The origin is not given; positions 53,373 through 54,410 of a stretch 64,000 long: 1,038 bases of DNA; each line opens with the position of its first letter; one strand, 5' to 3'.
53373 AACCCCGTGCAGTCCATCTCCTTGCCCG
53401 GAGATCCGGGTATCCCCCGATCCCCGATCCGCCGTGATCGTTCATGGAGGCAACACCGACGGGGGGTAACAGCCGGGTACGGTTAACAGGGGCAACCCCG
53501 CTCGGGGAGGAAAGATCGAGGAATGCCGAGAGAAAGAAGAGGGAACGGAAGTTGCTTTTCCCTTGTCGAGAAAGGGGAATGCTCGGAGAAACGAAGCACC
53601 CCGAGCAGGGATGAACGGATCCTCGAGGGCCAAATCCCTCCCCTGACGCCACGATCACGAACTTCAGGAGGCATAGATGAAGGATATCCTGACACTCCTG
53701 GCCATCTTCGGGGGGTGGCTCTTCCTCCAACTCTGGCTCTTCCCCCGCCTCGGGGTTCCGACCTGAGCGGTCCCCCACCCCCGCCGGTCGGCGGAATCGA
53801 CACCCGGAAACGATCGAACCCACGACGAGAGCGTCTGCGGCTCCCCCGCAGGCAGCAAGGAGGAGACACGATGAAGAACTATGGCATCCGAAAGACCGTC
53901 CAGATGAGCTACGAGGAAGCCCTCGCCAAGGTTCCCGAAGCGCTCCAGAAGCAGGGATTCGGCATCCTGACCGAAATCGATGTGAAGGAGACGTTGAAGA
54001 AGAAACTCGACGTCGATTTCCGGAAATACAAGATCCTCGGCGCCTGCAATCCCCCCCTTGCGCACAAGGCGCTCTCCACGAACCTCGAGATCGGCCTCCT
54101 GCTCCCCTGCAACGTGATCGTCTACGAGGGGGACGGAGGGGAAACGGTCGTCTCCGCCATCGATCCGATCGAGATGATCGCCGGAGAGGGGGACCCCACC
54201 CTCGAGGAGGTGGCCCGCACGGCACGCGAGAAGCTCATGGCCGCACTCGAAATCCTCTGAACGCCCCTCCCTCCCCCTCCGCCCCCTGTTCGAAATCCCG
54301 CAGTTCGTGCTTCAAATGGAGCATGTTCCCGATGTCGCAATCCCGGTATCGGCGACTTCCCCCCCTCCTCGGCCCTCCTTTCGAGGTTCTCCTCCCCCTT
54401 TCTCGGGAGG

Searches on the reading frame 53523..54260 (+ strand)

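Call 46: search_protein_families(library=pfam, proteins=[window:53523-54260:+], max_evalue=0.00001)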
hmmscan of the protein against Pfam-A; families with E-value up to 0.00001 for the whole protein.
window:53523-54260:+ (245 aa): 1 family
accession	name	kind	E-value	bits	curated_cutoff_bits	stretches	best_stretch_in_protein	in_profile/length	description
PF03625.19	DUF302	-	5e-28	97.2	23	1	152-215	1-63/63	Domain of unknown function DUF302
